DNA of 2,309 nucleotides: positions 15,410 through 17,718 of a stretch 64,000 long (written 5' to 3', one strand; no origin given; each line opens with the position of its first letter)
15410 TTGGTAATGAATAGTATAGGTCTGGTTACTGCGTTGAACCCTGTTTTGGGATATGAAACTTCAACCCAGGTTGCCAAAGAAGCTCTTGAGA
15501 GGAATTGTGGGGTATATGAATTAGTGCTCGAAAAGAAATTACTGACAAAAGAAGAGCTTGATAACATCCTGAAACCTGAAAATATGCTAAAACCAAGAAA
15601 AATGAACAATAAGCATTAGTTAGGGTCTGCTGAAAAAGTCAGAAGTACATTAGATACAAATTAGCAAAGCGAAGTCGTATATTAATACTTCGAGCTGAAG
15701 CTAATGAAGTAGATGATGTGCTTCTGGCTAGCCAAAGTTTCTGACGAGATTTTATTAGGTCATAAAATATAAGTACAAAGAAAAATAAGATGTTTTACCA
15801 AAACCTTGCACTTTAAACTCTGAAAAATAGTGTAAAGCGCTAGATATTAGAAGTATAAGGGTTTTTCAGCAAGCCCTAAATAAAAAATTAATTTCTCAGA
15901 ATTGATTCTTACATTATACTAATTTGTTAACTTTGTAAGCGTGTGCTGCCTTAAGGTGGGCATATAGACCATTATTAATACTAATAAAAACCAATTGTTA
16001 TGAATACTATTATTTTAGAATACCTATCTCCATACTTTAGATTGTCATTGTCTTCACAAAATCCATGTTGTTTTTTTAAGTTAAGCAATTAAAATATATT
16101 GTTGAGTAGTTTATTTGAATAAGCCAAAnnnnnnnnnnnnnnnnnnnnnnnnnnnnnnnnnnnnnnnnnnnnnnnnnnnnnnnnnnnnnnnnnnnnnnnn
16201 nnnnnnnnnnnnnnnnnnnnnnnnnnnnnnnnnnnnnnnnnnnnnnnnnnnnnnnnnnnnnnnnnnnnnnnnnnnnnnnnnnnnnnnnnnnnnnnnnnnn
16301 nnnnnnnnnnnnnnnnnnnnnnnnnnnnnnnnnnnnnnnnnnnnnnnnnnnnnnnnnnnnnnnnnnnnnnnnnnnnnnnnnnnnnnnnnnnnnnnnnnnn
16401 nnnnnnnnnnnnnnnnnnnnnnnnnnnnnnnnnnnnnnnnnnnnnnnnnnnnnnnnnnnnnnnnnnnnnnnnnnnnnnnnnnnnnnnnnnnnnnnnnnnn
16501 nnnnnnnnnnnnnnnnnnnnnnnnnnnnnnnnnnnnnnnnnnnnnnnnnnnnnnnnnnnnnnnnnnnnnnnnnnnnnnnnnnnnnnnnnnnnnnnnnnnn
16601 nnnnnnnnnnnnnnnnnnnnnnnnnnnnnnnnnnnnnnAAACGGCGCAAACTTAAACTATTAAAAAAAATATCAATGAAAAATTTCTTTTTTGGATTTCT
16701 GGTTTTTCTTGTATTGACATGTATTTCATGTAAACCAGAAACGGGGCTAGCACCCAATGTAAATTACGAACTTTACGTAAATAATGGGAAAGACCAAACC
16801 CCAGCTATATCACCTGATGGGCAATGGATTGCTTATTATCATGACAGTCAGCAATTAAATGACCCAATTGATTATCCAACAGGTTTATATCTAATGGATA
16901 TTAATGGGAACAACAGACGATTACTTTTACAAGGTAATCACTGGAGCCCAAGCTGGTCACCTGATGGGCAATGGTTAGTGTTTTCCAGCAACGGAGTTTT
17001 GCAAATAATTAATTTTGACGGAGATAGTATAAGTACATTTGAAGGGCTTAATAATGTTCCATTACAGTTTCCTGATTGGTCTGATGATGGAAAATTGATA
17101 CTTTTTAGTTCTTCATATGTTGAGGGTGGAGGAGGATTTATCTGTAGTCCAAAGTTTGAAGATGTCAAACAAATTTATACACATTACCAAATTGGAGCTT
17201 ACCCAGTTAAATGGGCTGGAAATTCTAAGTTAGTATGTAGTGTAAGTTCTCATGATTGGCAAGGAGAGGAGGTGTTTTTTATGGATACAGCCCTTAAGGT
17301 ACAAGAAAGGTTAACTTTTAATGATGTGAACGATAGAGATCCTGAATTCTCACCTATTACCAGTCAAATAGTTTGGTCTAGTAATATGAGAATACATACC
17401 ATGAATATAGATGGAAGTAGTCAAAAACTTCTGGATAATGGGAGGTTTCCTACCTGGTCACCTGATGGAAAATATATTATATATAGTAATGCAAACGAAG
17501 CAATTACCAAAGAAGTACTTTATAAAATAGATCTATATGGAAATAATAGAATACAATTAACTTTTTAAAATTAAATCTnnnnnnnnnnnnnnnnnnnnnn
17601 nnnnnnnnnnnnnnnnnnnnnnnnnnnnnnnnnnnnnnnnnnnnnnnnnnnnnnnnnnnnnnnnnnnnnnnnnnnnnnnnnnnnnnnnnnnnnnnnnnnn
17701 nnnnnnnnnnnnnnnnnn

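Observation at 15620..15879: Structured repeat copy A: terminal inverted arms and a hairpin with a compensatory base-pair change relative to copy B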

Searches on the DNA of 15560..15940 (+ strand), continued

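Call 102: search_with_rna_model(model_id=R1, sources=[L124, L125, L128, L010, L028], filters=off, max_evalue=1, show_alignments=4)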
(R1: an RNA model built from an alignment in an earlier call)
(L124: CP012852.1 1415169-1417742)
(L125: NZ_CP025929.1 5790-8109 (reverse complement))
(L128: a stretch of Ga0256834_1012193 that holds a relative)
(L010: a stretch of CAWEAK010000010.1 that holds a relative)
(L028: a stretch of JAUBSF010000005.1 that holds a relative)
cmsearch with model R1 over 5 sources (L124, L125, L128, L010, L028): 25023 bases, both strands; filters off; matches with E-value up to 1: 13.
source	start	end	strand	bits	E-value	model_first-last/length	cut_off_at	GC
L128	2237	2354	+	96.9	7.8e-19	1-118/118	no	0.36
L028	6585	6675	-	25.9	0.00059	1-118/118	no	0.33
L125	1950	2010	-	24.3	0.0013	1-118/118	no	0.34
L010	6431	6547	-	23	0.0025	1-118/118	no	0.36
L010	5105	5229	-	22.8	0.0028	1-118/118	no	0.3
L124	445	479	+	19.6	0.012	1-118/118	no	0.34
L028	5016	5073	+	19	0.017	1-118/118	no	0.43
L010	3663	3692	+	18.2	0.024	1-118/118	no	0.43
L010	6299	6329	+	18.2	0.025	1-118/118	no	0.23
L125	325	351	+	17.1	0.043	1-118/118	no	0.33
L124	2063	2118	-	14.6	0.14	1-118/118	no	0.34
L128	4040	4099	-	12.1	0.48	1-118/118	no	0.28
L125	1345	1437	-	10.9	0.86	1-118/118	no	0.46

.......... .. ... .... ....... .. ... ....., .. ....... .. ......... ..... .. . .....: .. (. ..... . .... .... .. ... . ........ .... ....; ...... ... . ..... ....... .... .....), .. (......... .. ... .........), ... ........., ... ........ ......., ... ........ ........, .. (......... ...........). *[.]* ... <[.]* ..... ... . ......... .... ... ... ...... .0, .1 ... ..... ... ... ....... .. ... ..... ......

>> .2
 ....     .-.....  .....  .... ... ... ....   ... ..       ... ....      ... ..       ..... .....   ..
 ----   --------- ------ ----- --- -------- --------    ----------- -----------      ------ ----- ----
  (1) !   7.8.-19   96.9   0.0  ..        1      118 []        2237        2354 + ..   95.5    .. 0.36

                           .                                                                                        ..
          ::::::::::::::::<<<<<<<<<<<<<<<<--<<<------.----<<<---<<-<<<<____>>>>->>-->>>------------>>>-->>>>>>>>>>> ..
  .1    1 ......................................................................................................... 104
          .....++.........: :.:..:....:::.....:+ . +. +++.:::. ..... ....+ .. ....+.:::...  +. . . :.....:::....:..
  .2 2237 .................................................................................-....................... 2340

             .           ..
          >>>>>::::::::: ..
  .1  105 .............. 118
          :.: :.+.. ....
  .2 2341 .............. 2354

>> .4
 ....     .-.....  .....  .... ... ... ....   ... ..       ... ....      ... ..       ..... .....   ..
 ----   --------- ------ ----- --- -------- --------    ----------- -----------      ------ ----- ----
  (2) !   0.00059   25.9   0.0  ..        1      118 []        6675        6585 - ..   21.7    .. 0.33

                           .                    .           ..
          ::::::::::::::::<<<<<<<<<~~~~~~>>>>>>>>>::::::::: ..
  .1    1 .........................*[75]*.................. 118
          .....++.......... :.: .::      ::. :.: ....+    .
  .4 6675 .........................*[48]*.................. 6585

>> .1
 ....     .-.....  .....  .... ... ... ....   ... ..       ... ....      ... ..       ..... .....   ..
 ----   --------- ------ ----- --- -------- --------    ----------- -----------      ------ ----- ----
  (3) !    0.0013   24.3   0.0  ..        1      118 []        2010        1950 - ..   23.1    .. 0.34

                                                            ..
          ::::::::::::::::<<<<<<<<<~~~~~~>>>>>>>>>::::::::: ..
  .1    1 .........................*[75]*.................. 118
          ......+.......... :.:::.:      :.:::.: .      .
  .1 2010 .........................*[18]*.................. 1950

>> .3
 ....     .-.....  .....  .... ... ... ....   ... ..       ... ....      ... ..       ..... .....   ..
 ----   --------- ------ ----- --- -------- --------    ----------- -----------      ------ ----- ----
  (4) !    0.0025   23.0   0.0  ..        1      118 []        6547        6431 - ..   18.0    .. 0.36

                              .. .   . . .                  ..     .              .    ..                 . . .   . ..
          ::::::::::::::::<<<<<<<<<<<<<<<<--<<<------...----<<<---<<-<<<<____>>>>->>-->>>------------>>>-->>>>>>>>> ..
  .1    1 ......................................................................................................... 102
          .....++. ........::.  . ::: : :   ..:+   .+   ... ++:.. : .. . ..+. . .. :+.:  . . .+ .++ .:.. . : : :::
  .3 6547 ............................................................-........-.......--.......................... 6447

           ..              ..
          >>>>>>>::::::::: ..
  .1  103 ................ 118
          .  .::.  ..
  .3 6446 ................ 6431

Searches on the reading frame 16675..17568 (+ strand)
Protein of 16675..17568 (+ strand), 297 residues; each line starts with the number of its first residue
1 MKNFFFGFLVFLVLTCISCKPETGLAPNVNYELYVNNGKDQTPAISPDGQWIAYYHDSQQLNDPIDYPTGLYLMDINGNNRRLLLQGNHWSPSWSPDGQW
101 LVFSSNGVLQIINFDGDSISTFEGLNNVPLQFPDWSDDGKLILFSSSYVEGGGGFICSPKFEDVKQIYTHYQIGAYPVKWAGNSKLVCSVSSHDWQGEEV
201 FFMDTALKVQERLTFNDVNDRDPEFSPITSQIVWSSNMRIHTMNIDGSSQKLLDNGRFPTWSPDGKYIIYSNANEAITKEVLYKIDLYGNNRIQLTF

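Call 41: find_encoding_contigs(protein=window:16675-17568:+, flank=3000, max_places=8)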
Protein window:16675-17568:+ (297 aa): 4 contigs read that carry it; 4 places shown.
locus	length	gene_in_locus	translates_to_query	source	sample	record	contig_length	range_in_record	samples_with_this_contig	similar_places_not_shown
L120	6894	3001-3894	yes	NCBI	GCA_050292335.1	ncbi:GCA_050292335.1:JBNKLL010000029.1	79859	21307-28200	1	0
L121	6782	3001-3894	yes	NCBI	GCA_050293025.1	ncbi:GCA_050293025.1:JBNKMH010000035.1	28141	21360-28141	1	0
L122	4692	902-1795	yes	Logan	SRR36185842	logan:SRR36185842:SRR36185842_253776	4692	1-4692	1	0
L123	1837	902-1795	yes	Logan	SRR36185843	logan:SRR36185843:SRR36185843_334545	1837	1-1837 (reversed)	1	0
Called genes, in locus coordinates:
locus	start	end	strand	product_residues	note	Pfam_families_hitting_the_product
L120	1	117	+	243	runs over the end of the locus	PF06271:RDD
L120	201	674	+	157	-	PF02631:RecX_HTH2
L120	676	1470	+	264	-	PF02578:Cu-oxidase_4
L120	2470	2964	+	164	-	-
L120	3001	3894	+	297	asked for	PF00930:DPPIV_N (faint), PF23381:Beta-prop_IFT122_1st (faint), PF25174:Beta-prop_THOC3 (faint), PF26549:Tricorn_N (weak), PF07676:PD40 (weak), PF26550:Tricorn_2nd (weak), PF26549:Tricorn_N (weak)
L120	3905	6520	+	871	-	PF00082:Peptidase_S8, PF19408:PKD_6 (weak), PF18962:Por_Secre_tail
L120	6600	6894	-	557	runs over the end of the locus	PF12450:vWF_A, PF00092:VWA, PF13519:VWA_2, PF13768:VWA_3, PF12034:YfbK_C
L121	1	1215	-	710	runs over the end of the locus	PF01239:PPTA (faint), PF00515:TPR_1 (weak), PF00515:TPR_1, PF13181:TPR_8 (weak), PF13414:TPR_11, PF13424:TPR_12 (weak), PF13432:TPR_16 (weak), PF00515:TPR_1 (weak), +6 more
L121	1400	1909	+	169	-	PF00877:NLPC_P60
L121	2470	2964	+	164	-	-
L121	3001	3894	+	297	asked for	PF00930:DPPIV_N (faint), PF23381:Beta-prop_IFT122_1st (faint), PF25174:Beta-prop_THOC3 (faint), PF26549:Tricorn_N (weak), PF07676:PD40 (weak), PF26550:Tricorn_2nd (weak), PF26549:Tricorn_N (weak)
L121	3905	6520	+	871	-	PF00082:Peptidase_S8, PF19408:PKD_6 (weak), PF18962:Por_Secre_tail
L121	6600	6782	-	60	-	?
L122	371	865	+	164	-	-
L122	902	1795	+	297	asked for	PF00930:DPPIV_N (faint), PF23381:Beta-prop_IFT122_1st (faint), PF25174:Beta-prop_THOC3 (faint), PF26549:Tricorn_N (weak), PF07676:PD40 (weak), PF26550:Tricorn_2nd (weak), PF26549:Tricorn_N (weak)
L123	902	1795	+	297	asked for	PF00930:DPPIV_N (faint), PF23381:Beta-prop_IFT122_1st (faint), PF25174:Beta-prop_THOC3 (faint), PF26549:Tricorn_N (weak), PF07676:PD40 (weak), PF26550:Tricorn_2nd (weak), PF26549:Tricorn_N (weak)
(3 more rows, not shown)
